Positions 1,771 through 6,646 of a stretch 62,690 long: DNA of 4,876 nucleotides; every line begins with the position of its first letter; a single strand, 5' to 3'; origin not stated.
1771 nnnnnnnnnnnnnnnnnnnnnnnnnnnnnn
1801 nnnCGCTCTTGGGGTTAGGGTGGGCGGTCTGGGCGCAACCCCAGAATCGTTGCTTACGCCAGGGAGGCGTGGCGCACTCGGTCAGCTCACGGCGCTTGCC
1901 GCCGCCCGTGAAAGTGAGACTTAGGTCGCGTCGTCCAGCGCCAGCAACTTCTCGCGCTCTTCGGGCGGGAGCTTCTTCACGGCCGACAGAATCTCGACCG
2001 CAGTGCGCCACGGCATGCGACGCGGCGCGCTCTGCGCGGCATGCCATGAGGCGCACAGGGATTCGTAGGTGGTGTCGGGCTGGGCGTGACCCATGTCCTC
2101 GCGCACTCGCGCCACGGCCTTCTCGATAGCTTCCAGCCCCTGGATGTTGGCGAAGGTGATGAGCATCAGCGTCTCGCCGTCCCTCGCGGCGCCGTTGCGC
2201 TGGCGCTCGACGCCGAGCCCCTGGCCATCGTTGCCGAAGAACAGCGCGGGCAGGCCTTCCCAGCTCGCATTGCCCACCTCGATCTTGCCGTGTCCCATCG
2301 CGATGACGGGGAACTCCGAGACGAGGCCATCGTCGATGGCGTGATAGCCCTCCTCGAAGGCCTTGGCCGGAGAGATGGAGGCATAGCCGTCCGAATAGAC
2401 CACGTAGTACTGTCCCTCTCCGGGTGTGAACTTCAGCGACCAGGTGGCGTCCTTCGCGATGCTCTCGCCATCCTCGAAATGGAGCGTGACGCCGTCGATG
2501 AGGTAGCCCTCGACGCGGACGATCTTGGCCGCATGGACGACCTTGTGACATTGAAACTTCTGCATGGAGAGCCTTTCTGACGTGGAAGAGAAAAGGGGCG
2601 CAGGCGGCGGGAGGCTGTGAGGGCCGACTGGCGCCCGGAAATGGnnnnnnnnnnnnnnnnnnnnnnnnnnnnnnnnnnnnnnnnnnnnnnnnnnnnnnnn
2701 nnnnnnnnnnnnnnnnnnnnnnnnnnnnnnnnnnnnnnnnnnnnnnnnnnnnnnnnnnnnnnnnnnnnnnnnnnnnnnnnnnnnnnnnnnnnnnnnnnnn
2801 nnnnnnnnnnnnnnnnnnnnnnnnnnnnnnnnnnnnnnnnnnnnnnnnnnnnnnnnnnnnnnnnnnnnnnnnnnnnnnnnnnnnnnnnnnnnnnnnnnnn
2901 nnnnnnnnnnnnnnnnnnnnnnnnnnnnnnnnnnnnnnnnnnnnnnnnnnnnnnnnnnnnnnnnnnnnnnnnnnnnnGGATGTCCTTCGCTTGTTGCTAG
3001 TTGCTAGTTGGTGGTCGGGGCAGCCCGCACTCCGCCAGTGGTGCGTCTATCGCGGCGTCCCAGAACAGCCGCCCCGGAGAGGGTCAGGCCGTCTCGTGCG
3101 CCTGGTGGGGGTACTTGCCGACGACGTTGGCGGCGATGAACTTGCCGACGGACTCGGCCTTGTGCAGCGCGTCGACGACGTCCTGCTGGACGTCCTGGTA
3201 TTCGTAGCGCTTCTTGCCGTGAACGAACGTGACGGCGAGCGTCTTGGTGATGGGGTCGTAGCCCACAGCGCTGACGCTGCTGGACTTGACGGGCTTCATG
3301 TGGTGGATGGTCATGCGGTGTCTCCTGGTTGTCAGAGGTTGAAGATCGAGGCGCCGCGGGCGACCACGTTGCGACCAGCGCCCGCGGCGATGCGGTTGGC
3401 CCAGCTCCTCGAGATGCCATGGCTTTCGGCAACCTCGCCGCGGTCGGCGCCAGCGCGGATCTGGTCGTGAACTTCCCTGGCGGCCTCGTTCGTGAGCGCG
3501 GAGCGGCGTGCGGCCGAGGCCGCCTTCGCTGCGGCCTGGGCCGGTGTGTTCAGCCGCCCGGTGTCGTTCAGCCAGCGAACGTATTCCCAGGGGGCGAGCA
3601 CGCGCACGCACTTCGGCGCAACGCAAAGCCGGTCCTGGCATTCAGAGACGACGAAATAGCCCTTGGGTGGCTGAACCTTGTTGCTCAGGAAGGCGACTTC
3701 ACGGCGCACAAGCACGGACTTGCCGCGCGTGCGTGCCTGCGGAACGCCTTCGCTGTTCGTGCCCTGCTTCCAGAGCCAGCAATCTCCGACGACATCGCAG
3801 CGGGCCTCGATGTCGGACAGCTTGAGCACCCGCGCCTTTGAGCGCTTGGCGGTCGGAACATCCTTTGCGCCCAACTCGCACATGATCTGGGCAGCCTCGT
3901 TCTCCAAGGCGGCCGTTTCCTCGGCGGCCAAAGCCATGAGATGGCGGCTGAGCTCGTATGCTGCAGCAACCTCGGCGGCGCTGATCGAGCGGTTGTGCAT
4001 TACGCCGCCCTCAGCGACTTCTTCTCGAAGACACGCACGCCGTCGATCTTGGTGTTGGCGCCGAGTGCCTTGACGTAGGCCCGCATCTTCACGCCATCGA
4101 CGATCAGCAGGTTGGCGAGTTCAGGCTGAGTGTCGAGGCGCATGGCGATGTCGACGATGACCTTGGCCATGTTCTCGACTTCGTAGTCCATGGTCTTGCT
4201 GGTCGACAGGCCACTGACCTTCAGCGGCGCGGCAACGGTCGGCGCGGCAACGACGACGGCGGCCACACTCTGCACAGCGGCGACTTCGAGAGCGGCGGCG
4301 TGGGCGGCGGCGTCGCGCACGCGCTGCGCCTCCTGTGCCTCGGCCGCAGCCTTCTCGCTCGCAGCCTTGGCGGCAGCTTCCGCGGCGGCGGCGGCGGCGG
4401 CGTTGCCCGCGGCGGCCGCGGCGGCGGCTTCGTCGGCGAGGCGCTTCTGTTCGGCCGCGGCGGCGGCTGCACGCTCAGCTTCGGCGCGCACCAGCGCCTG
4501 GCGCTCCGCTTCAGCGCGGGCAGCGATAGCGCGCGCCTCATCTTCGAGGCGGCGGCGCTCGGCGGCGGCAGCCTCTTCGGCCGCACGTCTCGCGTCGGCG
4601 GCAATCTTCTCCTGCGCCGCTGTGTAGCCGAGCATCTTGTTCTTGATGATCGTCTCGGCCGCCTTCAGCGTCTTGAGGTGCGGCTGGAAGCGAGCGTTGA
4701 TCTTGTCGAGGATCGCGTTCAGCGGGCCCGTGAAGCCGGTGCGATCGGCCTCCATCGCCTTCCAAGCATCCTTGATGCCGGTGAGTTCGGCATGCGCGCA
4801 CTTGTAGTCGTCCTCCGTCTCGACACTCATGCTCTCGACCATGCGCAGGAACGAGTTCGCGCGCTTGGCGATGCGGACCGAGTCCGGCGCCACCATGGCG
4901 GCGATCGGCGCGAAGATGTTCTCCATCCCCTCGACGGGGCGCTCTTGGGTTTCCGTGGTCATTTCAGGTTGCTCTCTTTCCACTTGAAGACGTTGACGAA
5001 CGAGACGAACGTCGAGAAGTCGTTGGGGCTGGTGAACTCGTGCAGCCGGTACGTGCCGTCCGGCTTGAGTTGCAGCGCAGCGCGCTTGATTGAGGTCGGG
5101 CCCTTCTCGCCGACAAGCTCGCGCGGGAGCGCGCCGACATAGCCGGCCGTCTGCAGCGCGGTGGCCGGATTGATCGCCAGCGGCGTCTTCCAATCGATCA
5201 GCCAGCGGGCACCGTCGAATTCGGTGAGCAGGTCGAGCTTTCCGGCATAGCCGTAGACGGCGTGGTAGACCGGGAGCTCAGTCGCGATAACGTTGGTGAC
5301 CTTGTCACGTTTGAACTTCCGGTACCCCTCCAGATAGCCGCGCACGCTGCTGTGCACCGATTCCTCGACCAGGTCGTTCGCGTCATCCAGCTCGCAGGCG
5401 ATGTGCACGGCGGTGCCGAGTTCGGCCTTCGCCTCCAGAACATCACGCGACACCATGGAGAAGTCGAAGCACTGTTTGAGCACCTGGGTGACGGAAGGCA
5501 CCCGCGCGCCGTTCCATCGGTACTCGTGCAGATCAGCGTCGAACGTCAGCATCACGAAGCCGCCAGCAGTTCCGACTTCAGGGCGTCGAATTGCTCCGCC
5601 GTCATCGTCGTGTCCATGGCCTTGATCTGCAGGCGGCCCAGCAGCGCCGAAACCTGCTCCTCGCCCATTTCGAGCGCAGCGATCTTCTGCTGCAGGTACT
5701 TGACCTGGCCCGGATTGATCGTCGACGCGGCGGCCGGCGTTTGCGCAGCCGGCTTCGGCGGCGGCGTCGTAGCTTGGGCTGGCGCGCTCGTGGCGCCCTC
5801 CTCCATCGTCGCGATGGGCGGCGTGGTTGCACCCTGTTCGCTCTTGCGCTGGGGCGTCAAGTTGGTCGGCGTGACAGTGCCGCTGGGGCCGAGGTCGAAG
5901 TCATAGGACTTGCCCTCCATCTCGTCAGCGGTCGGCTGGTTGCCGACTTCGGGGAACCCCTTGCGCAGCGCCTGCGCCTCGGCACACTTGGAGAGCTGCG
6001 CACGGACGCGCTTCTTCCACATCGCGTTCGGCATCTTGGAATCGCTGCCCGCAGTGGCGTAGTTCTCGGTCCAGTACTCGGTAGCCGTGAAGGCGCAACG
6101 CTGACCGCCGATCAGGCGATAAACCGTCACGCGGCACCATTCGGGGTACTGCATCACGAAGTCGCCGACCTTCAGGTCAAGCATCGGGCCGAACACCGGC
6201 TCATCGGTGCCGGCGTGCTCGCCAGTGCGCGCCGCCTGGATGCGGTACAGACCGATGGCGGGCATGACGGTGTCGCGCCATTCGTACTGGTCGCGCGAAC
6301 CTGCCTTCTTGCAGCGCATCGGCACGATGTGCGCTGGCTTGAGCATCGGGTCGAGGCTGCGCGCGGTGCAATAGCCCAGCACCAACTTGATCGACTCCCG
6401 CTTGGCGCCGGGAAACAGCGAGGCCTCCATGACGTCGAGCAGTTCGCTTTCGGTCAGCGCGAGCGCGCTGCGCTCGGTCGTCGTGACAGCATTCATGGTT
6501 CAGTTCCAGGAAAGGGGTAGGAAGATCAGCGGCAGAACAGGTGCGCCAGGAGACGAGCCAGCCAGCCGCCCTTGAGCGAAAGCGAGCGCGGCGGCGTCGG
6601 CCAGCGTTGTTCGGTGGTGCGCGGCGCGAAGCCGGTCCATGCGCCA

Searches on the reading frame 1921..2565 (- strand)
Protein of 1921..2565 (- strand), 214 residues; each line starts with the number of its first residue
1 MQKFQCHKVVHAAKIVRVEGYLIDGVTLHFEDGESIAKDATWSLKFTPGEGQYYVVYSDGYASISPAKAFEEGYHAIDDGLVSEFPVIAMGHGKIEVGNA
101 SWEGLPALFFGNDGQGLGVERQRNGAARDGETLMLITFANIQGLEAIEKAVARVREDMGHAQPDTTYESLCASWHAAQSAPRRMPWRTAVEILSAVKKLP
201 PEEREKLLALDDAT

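Call 17: search_protein_families(library=phrogs, proteins=[window:1921-2565:-], max_evalue=0.0001)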
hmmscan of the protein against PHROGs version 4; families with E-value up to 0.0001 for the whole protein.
window:1921-2565:- (214 aa): 3 families
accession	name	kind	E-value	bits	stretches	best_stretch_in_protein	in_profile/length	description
phrog_11049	-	unknown function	8.5e-11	43.1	1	1-79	6-97/182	-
phrog_872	-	unknown function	3e-07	31.6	1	1-104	13-111/172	-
phrog_9467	-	unknown function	8e-06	26.6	1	1-79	1-66/155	-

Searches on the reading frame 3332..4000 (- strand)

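Call 17: search_protein_families(library=phrogs, proteins=[window:3332-4000:-], max_evalue=0.0001)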
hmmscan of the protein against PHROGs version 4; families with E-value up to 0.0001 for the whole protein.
window:3332-4000:- (222 aa): 4 families
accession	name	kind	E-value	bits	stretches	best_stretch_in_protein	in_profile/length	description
phrog_1872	-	DNA, RNA and nucleotide metabolism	7.4e-09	36.7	1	61-166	20-131/166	endonuclease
phrog_826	-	DNA, RNA and nucleotide metabolism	1.2e-08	35.9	1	37-134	44-148/281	HNH endonuclease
phrog_3593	-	DNA, RNA and nucleotide metabolism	1.6e-06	28.9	1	55-134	56-130/210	HNH endonuclease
phrog_6254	-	DNA, RNA and nucleotide metabolism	1e-05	26.9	1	73-206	13-149/154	HNH endonuclease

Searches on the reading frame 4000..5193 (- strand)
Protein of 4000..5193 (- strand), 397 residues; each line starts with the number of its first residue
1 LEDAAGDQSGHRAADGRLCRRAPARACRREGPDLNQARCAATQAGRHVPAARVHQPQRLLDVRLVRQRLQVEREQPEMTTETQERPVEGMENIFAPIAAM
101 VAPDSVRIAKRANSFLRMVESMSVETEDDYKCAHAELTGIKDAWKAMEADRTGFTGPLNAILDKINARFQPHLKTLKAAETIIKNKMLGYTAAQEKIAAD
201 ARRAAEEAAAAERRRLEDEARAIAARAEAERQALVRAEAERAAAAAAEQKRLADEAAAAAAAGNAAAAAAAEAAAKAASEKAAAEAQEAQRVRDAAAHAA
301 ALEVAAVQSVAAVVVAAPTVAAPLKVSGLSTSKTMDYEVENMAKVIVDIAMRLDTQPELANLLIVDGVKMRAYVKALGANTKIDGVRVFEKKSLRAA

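Call 17: search_protein_families(library=phrogs, proteins=[window:4000-5193:-], max_evalue=0.0001)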
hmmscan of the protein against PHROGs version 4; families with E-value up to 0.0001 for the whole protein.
window:4000-5193:- (397 aa): 1 family
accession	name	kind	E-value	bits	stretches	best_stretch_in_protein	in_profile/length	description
phrog_10477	-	DNA, RNA and nucleotide metabolism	2.1e-15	58.3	1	120-232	37-148/243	exonuclease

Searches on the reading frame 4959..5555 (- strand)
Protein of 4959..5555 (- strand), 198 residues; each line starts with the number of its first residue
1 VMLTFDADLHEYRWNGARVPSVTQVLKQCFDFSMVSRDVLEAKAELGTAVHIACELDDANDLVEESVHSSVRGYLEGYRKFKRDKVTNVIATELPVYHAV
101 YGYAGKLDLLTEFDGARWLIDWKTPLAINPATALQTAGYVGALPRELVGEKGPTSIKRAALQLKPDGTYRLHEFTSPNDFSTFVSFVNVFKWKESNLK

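Call 17: search_protein_families(library=phrogs, proteins=[window:4959-5555:-], max_evalue=0.0001)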
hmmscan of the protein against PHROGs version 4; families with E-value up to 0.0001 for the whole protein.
window:4959-5555:- (198 aa): 3 families
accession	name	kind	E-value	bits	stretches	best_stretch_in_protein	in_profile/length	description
phrog_298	-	DNA, RNA and nucleotide metabolism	8.9e-26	91.9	1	5-195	51-261/293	exonuclease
phrog_466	-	DNA, RNA and nucleotide metabolism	1.6e-10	41.9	1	42-142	210-317/446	exonuclease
phrog_1218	-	DNA, RNA and nucleotide metabolism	6.6e-05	23.3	1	63-138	96-180/364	exonuclease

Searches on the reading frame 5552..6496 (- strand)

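Call 17: search_protein_families(library=phrogs, proteins=[window:5552-6496:-], max_evalue=0.0001)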
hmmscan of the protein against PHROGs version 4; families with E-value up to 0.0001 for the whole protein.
window:5552-6496:- (314 aa): 3 families
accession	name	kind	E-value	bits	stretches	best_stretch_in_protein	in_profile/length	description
phrog_2449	-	DNA, RNA and nucleotide metabolism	1e-88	298.8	1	6-223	7-223/301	single strand annealing protein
phrog_2780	-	DNA, RNA and nucleotide metabolism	7.2e-15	56.2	1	10-304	32-303/369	RecT-like ssDNA annealing protein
phrog_10056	-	DNA, RNA and nucleotide metabolism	1.2e-08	35.7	1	117-200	118-188/302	RecT-like ssDNA annealing protein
